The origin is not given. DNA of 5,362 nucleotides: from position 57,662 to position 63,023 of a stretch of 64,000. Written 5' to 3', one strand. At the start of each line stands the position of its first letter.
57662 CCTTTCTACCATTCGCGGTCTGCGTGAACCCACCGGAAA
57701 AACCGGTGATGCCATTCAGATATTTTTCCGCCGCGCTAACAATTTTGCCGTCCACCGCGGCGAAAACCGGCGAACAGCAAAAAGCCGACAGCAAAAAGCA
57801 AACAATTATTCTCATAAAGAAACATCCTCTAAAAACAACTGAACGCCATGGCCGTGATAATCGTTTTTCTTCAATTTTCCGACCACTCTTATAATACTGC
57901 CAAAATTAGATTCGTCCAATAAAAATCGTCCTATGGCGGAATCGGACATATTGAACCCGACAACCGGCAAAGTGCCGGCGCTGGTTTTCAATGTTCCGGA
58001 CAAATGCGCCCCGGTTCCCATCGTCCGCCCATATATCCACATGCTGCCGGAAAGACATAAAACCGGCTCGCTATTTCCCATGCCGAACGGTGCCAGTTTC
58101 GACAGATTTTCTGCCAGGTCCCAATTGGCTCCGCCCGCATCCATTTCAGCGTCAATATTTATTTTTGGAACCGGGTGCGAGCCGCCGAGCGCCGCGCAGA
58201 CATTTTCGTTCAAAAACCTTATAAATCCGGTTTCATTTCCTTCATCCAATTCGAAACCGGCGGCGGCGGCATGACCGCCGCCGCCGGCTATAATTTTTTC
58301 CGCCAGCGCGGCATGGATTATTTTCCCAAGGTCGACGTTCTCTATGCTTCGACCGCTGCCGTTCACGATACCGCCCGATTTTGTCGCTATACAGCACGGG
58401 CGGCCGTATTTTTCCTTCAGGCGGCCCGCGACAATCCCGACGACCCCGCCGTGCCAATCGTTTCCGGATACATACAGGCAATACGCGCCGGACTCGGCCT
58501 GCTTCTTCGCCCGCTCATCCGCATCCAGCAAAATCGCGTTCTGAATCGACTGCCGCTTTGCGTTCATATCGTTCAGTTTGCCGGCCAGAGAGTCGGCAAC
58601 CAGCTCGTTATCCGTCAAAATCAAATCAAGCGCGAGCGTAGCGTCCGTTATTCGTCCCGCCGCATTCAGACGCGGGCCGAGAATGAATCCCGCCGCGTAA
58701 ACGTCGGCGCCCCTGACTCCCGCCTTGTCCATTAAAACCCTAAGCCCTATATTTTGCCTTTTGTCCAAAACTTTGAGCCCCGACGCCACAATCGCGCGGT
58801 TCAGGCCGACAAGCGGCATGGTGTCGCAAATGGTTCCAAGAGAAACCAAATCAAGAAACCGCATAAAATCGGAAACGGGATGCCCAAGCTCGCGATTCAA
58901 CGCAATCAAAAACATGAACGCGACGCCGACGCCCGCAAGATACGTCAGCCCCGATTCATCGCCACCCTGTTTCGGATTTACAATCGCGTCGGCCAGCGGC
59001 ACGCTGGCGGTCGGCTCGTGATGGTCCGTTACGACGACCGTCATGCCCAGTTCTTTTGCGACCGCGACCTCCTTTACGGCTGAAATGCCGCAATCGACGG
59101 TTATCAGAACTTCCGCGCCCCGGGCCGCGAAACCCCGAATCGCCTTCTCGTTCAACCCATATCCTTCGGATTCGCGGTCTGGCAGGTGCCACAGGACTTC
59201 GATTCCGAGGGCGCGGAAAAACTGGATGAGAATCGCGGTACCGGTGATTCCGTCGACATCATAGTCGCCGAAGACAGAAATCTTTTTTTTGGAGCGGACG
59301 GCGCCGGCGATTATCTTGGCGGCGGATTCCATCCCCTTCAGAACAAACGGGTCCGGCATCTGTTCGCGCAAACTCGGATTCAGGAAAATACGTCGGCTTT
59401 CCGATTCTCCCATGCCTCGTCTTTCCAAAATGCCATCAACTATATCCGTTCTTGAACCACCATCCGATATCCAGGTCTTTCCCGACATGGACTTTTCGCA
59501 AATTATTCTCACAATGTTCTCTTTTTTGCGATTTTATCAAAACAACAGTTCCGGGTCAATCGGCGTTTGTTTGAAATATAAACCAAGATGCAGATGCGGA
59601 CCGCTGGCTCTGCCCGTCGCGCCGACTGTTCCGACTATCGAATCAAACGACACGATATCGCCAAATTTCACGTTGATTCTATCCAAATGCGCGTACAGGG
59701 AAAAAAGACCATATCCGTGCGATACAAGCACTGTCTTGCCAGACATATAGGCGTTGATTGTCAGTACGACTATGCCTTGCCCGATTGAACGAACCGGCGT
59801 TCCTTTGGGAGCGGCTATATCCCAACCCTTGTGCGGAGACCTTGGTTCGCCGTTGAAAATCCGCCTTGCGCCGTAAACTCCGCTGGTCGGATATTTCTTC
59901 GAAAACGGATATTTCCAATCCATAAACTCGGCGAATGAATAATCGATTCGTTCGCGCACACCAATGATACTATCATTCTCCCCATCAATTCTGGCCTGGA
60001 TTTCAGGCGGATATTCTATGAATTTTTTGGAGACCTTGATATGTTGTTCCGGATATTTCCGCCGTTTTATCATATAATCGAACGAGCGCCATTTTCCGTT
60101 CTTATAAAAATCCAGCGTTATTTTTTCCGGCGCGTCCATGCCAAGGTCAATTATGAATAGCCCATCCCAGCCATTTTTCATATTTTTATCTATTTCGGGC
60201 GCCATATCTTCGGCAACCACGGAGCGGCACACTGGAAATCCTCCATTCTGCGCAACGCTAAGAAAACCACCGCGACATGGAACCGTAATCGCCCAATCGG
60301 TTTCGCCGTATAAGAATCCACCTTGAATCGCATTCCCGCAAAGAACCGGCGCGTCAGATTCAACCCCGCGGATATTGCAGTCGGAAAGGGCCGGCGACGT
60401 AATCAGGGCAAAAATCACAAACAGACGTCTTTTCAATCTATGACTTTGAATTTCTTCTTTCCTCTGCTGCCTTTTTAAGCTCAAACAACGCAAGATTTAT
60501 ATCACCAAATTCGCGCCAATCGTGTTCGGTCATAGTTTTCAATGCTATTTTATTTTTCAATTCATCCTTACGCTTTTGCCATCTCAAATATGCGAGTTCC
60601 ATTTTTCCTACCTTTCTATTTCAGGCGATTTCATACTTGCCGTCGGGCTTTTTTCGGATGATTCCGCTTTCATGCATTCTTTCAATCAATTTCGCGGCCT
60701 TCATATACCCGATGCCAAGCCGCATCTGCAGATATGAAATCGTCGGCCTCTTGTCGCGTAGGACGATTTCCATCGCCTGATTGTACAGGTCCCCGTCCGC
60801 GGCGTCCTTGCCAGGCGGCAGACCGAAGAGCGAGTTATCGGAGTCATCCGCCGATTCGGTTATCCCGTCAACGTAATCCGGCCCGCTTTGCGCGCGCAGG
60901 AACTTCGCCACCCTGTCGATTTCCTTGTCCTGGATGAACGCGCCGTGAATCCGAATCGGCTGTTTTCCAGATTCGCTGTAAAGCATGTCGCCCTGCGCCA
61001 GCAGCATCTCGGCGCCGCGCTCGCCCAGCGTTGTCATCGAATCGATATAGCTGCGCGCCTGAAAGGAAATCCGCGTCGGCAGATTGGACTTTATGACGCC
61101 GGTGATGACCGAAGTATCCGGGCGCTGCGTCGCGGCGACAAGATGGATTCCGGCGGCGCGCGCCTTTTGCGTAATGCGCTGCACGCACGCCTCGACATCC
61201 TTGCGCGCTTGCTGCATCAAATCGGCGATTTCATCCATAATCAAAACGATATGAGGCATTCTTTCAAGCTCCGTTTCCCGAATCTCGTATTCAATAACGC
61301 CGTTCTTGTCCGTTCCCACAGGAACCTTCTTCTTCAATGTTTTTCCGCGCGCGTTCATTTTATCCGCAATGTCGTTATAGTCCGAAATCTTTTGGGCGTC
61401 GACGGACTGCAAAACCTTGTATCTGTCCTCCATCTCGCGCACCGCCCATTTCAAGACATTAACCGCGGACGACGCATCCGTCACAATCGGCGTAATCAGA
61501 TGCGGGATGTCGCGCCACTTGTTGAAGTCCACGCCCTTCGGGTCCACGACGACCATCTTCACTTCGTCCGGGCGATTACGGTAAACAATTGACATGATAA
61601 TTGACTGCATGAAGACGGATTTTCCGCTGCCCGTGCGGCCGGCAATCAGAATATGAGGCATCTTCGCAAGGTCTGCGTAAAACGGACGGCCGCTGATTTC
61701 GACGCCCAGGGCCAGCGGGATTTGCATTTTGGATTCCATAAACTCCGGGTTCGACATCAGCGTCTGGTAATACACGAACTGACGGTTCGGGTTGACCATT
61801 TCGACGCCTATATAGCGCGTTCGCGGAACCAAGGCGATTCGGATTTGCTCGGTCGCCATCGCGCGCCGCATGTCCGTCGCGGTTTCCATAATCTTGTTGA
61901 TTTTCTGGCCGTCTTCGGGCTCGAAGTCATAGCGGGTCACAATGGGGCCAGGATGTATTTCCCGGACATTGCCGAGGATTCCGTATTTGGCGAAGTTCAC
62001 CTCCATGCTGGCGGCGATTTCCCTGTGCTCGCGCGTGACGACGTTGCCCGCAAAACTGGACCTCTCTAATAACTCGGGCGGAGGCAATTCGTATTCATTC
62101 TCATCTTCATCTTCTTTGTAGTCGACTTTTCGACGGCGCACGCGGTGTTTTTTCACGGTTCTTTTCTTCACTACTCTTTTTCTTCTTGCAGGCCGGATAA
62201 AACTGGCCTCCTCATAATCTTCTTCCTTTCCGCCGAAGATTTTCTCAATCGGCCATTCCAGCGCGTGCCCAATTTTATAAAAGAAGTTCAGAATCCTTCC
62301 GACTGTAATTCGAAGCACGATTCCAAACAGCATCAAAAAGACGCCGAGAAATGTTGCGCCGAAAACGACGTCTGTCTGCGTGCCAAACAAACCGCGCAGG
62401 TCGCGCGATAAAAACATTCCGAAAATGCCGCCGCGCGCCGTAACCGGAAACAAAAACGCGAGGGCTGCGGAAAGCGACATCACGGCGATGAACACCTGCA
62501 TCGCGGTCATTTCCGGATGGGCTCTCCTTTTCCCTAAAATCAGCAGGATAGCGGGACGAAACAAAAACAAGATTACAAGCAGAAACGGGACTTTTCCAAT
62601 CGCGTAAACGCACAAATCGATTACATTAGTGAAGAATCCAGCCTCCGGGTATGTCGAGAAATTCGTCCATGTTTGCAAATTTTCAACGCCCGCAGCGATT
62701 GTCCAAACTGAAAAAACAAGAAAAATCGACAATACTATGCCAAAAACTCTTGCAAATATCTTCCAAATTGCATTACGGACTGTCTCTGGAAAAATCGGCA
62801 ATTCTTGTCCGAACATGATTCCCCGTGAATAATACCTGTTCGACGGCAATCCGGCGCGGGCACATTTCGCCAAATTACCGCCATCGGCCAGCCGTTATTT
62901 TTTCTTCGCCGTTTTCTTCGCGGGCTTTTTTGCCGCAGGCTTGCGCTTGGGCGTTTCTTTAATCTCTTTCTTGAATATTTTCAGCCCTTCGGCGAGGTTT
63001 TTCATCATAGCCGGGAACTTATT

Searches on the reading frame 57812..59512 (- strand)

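Call 12: search_protein_families(library=pfam, proteins=[window:57812-59512:-], max_evalue=0.001)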
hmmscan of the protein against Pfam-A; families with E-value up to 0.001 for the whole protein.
window:57812-59512:- (566 aa): 3 families
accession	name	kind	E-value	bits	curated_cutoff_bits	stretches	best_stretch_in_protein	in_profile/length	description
PF01368.27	DHH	-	2.6e-23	83.1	28.1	1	77-226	1-124/125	DHH family, N-terminal domain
PF17768.7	RecJ_OB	-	3.4e-17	62.9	27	1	453-563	1-107/107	RecJ OB domain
PF02272.25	DHHA1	-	2.9e-15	57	25.9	1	345-436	4-98/102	DHHA1 domain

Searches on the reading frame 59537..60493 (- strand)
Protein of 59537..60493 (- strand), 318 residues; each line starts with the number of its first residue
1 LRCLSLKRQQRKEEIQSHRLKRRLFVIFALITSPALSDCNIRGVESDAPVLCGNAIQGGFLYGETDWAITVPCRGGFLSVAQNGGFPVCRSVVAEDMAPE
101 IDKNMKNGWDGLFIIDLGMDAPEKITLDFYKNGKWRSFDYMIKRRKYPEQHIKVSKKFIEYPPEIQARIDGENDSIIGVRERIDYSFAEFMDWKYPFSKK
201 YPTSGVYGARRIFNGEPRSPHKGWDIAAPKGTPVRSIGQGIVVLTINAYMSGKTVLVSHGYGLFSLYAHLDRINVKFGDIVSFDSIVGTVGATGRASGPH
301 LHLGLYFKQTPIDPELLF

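Call 12: search_protein_families(library=pfam, proteins=[window:59537-60493:-], max_evalue=0.001)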
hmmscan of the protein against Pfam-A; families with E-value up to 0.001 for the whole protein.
window:59537-60493:- (318 aa): 1 family
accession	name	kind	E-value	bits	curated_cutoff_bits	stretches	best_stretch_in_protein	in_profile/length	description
PF01551.29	Peptidase_M23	-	4.7e-27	94.5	28.7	1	220-314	2-96/96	Peptidase family M23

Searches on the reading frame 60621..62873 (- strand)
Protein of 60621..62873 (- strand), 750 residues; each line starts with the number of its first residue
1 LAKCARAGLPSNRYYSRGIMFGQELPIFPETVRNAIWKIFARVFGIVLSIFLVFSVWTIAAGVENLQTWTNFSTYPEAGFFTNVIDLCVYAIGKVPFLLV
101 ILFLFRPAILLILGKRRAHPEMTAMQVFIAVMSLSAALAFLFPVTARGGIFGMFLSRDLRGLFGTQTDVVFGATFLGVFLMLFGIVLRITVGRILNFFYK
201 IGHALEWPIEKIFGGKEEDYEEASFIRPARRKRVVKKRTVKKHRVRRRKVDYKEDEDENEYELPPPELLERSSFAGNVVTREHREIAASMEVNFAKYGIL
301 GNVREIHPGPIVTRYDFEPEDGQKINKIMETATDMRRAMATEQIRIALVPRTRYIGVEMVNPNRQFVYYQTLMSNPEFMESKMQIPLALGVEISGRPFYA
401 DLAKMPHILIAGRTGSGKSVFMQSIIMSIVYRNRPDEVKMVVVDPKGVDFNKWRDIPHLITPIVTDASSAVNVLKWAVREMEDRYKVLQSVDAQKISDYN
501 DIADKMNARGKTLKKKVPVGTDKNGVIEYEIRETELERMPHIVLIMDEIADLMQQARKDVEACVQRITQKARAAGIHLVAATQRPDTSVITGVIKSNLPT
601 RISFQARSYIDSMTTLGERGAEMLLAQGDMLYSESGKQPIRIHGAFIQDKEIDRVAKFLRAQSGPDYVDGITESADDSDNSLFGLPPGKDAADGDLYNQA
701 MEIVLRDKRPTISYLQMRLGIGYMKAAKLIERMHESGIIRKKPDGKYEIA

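Call 12: search_protein_families(library=pfam, proteins=[window:60621-62873:-], max_evalue=0.001)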
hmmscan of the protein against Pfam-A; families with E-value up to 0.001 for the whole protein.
window:60621-62873:- (750 aa): 6 families
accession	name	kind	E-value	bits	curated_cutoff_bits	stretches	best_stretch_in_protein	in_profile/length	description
PF01580.24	FtsK_SpoIIIE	-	7.3e-60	202.6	24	1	375-585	8-219/221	FtsK/SpoIIIE family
PF17854.6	FtsK_alpha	-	1.5e-18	67.3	22.9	1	263-360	1-100/101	FtsK alpha domain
PF09397.16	FtsK_gamma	-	2.8e-14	53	30.6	1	694-742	4-52/63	Ftsk gamma domain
PF01935.23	DUF87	-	5.9e-07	30.2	23.2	1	397-464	13-69/220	Helicase HerA, central domain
PF12846.13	AAA_10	-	3.9e-06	26.6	27.5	1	405-556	21-156/362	AAA-like domain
PF00270.35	DEAD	-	0.0005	20.3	26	0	407-445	16-53/167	DEAD/DEAH box helicase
